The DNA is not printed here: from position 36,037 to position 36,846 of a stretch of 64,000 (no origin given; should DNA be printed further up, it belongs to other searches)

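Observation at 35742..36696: Bactofilin fused to an excisionase-type HTH, followed by a second HTH_17 protein with a membrane anchor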

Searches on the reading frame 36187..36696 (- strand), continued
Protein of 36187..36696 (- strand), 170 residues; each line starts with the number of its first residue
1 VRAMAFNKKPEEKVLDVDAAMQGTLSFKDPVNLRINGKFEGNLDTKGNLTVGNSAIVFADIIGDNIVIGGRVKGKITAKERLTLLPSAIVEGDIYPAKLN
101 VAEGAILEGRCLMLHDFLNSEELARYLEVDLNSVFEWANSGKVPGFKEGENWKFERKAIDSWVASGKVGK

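Call 22: find_related_loci(query=A2, collection=genome_contigs, flank=4000)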
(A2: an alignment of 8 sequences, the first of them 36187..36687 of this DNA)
Query A2 (167 aa) in genome_contigs; peptide patterns used: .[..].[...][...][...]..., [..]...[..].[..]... (x = any residue, [..] = any of these).
599 stretches matched a pattern (row limit reached: there are more); 550 encode a relative of the query (tblastn E <= 1e-3); the best 80 are kept; 80 distinct loci.
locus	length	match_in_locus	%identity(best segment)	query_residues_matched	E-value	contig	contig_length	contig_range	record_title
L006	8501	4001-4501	87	1-167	3e-101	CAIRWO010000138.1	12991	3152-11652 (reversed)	MAG: Candidatus Omnitrophica bacterium isolate A4_bin-512 genome assembly, contig: bin-512:138/218, whole genome shotgun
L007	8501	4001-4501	83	1-167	8e-95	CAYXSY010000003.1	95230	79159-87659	MAG TPA_asm: uncultured Planctomycetales bacterium isolate binchicken_co117_51 genome assembly, contig: NODE_371_length_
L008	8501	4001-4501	81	1-167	2e-94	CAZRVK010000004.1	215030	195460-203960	MAG TPA_asm: uncultured Planctomycetales bacterium isolate binchicken_co117_54 genome assembly, contig: NODE_53_length_2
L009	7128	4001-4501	83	1-167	4e-94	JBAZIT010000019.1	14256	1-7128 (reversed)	MAG: Candidatus Omnitrophota bacterium isolate SO_2017_LW4_101 scaffold_8237_c1_LW137-91_2017, whole genome shotgun sequ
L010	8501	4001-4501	80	1-167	4e-94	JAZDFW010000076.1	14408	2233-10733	MAG: Candidatus Omnitrophota bacterium isolate MEGAHIT-group-0.225 k141_15362127, whole genome shotgun sequence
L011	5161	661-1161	81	1-167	5e-94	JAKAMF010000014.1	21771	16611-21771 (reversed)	MAG: bacterium isolate WY5.bin157 NODE_3729_length_21771_cov_1.294724, whole genome shotgun sequence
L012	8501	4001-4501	83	1-167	3e-94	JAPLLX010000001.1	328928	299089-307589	MAG: Candidatus Omnitrophota bacterium isolate LacPavin_0920_WC90_MAG_43_22 LacPavin_0920_WC90_scaffold_550025, whole ge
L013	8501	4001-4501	82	1-167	2e-93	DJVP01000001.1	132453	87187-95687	MAG TPA_asm: Candidatus Omnitrophica bacterium UBA6253 UBA6253_contig_66075, whole genome shotgun sequence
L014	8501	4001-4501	81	1-167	6e-93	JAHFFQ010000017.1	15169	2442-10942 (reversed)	MAG: Candidatus Omnitrophota bacterium isolate nzgw296 NODE_3789_length_15170_cov_4.545153, whole genome shotgun sequenc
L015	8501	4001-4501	81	1-167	1e-92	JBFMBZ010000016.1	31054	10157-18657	MAG: Candidatus Omnitrophota bacterium isolate MAG177 MAG177_16, whole genome shotgun sequence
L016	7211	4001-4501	81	1-167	1e-92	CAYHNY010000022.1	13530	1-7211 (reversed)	MAG TPA_asm: uncultured Planctomycetales bacterium isolate ERP119705_co14_517 genome assembly, contig: NODE_5550_length_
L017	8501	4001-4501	81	1-167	1e-92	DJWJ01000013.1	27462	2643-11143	MAG TPA_asm: Candidatus Omnitrophica bacterium UBA6233 UBA6233_contig_45547, whole genome shotgun sequence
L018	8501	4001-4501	83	1-167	1e-92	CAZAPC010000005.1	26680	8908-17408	MAG TPA_asm: uncultured Planctomycetales bacterium isolate SRP098346_co1_103 genome assembly, contig: NODE_1395_length_2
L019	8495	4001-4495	81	1-165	3e-92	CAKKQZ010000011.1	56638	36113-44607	Omnitrophica bacterium GWA2_41_15 isolate Hainich-H51-bin231-1 genome assembly, contig: H51-bin231_1_Hain_H51_02um_R1_14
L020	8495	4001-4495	81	1-165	2e-92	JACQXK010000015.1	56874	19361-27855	MAG: Candidatus Omnitrophota bacterium isolate NC_groundwater_1513_Pr4_B-0.1um_40_4 SR1-18-B1_scaffold_39807, whole geno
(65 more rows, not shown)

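Call 24: list_cluster_members(proteins=[P0241, P0243, P0244, P0247, P0250, P0254, P0263, P0271, P0287, P0384])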
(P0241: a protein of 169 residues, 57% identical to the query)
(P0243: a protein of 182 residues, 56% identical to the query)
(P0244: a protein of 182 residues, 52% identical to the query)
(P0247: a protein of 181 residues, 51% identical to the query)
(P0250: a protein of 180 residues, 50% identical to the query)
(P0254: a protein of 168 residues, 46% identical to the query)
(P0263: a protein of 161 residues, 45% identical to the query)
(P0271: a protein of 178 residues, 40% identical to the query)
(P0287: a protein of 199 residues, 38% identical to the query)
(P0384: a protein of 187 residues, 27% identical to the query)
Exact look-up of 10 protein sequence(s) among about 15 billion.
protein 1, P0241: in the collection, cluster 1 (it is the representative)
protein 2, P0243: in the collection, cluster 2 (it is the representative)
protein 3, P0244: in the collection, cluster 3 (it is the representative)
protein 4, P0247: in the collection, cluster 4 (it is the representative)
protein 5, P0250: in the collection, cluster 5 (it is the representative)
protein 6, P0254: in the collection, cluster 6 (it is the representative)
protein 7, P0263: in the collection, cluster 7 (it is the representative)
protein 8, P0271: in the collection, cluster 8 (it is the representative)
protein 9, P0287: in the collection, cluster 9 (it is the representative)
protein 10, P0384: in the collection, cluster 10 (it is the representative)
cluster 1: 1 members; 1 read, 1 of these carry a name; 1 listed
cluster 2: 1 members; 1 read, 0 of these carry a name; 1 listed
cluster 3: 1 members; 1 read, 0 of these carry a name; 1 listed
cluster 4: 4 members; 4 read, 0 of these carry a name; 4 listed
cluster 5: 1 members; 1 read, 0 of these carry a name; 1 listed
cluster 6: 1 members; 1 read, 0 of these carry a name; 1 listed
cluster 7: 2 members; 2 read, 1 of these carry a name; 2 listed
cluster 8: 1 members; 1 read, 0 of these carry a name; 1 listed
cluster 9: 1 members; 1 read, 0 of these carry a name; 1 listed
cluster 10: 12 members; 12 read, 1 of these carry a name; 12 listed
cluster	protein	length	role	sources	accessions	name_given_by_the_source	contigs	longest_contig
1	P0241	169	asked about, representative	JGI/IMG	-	excisionase family DNA binding protein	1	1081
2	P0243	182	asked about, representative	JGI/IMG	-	-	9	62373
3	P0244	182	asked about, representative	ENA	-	-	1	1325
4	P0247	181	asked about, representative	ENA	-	-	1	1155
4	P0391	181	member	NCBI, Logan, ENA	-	-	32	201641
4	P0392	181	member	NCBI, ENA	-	-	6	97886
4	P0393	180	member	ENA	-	-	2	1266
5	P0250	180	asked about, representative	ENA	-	-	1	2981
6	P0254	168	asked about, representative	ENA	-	-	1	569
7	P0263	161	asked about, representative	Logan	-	-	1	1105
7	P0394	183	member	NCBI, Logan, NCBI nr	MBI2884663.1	MAG: polymer-forming cytoskeletal protein [Candidatus Omnitrophica bacterium] | polymer-forming cytoskeletal protein [Candidatus Omnitrophota bacterium]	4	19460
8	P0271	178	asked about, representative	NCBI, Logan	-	-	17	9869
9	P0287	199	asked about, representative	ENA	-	-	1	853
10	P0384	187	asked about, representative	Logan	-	-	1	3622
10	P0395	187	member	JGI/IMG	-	cytoskeletal protein CcmA (bactofilin family)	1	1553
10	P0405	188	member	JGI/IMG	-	-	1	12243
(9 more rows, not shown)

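Call 25: find_encoding_contigs(protein=P0241, flank=4000, max_places=2)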
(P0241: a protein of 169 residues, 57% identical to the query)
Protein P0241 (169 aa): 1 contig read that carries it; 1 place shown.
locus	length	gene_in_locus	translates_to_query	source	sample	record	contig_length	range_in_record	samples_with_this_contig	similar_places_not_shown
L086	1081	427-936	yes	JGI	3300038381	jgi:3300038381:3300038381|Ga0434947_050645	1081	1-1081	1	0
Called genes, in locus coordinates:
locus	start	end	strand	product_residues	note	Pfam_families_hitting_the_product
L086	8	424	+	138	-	PF02308:MgtC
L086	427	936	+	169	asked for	PF04519:Bactofilin, PF12728:HTH_17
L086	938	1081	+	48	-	?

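Call 26: find_encoding_contigs(protein=P0243, flank=4000, max_places=2)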
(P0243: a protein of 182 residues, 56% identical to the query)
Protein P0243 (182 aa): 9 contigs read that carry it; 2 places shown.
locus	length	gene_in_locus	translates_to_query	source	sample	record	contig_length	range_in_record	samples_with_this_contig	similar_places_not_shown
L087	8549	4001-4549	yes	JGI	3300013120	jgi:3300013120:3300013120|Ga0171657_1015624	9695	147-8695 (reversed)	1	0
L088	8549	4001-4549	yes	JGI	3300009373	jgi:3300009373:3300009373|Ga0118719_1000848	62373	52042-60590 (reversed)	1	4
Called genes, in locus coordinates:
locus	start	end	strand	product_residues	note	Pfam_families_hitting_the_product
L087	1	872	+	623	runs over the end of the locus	?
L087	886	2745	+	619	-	PF13584:BatD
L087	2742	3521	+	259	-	PF07719:TPR_2 (faint), PF00515:TPR_1 (weak)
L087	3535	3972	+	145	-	PF02308:MgtC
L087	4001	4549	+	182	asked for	PF04519:Bactofilin, PF12728:HTH_17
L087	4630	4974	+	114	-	PF12728:HTH_17 (weak)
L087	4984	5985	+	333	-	PF13180:PDZ_2 (faint), PF17820:PDZ_6 (weak), PF00595:PDZ (weak)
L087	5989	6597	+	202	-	-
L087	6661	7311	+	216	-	PF07719:TPR_2 (faint)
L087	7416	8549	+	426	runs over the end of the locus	?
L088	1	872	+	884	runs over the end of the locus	?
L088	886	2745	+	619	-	PF13584:BatD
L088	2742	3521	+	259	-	PF07719:TPR_2 (faint), PF00515:TPR_1 (weak)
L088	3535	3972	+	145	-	PF02308:MgtC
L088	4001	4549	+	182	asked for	PF04519:Bactofilin, PF12728:HTH_17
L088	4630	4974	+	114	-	PF12728:HTH_17 (weak)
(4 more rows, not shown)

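Call 27: find_encoding_contigs(protein=P0391, flank=4000, max_places=2)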
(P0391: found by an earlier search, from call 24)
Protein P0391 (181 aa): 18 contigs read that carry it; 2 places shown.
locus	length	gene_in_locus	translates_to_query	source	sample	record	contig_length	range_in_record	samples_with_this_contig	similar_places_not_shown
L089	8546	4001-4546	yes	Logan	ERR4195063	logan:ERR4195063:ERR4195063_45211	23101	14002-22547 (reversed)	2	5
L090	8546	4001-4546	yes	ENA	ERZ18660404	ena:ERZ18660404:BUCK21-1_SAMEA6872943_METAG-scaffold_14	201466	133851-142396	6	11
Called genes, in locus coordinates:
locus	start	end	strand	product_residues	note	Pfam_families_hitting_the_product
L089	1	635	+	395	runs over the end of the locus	?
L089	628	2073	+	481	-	PF00595:PDZ (faint), PF13180:PDZ_2 (weak), PF17820:PDZ_6, PF03572:Peptidase_S41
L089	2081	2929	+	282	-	PF04748:Polysacc_deac_2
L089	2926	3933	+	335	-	PF00814:TsaD, PF22521:HypF_C_2 (weak)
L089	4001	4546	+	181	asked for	PF04519:Bactofilin, PF12728:HTH_17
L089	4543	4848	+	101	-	PF12728:HTH_17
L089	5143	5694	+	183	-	PF00565:SNase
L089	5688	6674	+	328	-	PF01171:ATP_bind_3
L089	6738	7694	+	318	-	PF00535:Glycos_transf_2, PF13641:Glyco_tranf_2_3 (weak)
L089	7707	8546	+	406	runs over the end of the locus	-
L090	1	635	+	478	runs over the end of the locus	PF02934:GatB_N, PF02637:GatB_Yqey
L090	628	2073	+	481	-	PF00595:PDZ (faint), PF13180:PDZ_2 (weak), PF17820:PDZ_6, PF03572:Peptidase_S41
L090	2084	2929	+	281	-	PF04748:Polysacc_deac_2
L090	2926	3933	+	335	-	PF00814:TsaD, PF22521:HypF_C_2 (weak)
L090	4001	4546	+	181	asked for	PF04519:Bactofilin, PF12728:HTH_17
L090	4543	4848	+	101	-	PF12728:HTH_17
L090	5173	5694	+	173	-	PF00565:SNase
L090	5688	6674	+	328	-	PF01171:ATP_bind_3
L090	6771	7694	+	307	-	PF00535:Glycos_transf_2, PF13641:Glyco_tranf_2_3 (weak)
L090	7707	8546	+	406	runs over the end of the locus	-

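Call 28: find_encoding_contigs(protein=P0405, flank=4000, max_places=2)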
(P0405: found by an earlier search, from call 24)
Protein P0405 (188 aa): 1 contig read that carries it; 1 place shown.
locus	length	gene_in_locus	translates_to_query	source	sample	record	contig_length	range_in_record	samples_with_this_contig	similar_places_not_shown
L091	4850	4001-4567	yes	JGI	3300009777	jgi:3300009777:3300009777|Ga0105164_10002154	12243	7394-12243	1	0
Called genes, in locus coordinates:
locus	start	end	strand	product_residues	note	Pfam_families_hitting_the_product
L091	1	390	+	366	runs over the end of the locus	PF25216:Volactin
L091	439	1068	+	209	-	-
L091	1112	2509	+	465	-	PF00142:Fer4_NifH (weak), PF01656:CbiA, PF06564:CBP_BcsQ, PF09140:MipZ (faint), PF10609:ParA (faint), PF13614:AAA_31, PF16561:AMPK1_CBM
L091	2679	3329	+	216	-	-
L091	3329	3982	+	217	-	-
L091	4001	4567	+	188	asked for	PF04519:Bactofilin, PF12728:HTH_17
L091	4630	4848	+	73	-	?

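Call 54: predict_structure(alignment_id=A6)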
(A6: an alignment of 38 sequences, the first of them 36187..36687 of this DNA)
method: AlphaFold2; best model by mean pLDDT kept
length: 167 residues; sequences in the alignment: 38
mean_pLDDT: 82.5   pTM: 0.62
mean pLDDT of the five models: 82.5, 82.5, 82.3, 81.2, 81.1
residues with pLDDT >= 90: 75; 70-90: 71; 50-70: 11; < 50: 10
segments of 3 or more residues with pLDDT < 50: 1-8
pLDDT, mean of each block of 10 residues (from residue 1): 44 79 87 92 92 94 96 94 96 93 91 73 79 79 74 75 58
secondary structure, 60 per line:
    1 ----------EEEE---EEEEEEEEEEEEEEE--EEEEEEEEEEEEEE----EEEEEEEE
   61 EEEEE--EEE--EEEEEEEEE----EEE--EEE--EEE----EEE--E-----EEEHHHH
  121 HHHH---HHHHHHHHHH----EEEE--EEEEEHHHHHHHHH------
elements in order: E11-14 E18-32 E35-48 E53-65 E68-70 E73-81 E86-88 E91-93 E96-98 E103-105 E114-116 H117-124 H128-137 E142-145 E148-152 H153-161

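Call 58: fold_search(model_id=the predicted structure, library=pdb)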
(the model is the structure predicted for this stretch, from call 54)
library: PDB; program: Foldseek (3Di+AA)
matches with E <= 10: 532; with E <= 0.001: 1
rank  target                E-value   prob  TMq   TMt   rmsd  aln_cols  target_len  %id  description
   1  2n3d_MODEL_1_A        8.1e-04  1.00  0.53  0.83   2.1       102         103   29  Atomic structure of the cytoskeletal bactofilin BacA revealed by solid-state NMR (released 2015-12-16)
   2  6rib_A                4.6e-03  1.00  0.55  0.88   1.8       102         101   25  Cryo-EM reconstruction of Thermus thermophilus bactofilin double helical filaments (released 2019-07-17)
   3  6ria_1                4.3e-02  1.00  0.42  0.77   3.9        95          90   25  Bactofilin from Thermus thermophilus, F105R mutant crystal structure (released 2019-07-17)
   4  6ama_B                7.4e-02  1.00  0.27  0.73   1.6        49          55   24  Structure of S. coelicolor/S. venezuelae BldC-smeA-ssfA complex to 3.09 Angstrom (released 2018-03-28)
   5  6ama_H                9.2e-02  1.00  0.27  0.74   1.5        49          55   24  Structure of S. coelicolor/S. venezuelae BldC-smeA-ssfA complex to 3.09 Angstrom (released 2018-03-28)
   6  8axg_AAA              1.1e-01  0.57  0.23  0.09  10.6       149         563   12  Crystal structure of Fusobacterium nucleatum fusolisin protease (released 2023-09-13)
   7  6ama_A                1.7e-01  1.00  0.27  0.75   1.5        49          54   24  Structure of S. coelicolor/S. venezuelae BldC-smeA-ssfA complex to 3.09 Angstrom (released 2018-03-28)
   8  8dgl_B                1.8e-01  1.00  0.28  0.64   1.5        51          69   22  Crystal Structure of the RdfS Excisionase (released 2022-10-05)
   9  8axg_BBB              1.8e-01  0.21  0.18  0.08  12.2       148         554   12  Crystal structure of Fusobacterium nucleatum fusolisin protease (released 2023-09-13)
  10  6ama_P                2.0e-01  1.00  0.27  0.73   1.5        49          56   24  Structure of S. coelicolor/S. venezuelae BldC-smeA-ssfA complex to 3.09 Angstrom (released 2018-03-28)
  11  6hn7_B                2.0e-01  1.00  0.27  0.60   1.6        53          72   19  Hijacking the Hijackers: Escherichia coli Pathogenicity Islands Redirect Helper Phage Packaging for Their Own Benefit. (released 2019-07-31)
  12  8dgl_A                2.3e-01  1.00  0.28  0.67   1.3        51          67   20  Crystal Structure of the RdfS Excisionase (released 2022-10-05)
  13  6amk_B                2.3e-01  1.00  0.27  0.78   1.5        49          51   24  Structure of Streptomyces venezuelae BldC-whiI opt complex (released 2018-03-28)
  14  6ama_Y                2.3e-01  1.00  0.26  0.70   1.9        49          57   24  Structure of S. coelicolor/S. venezuelae BldC-smeA-ssfA complex to 3.09 Angstrom (released 2018-03-28)
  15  8axg_CCC              2.7e-01  0.38  0.23  0.09  10.6       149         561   13  Crystal structure of Fusobacterium nucleatum fusolisin protease (released 2023-09-13)
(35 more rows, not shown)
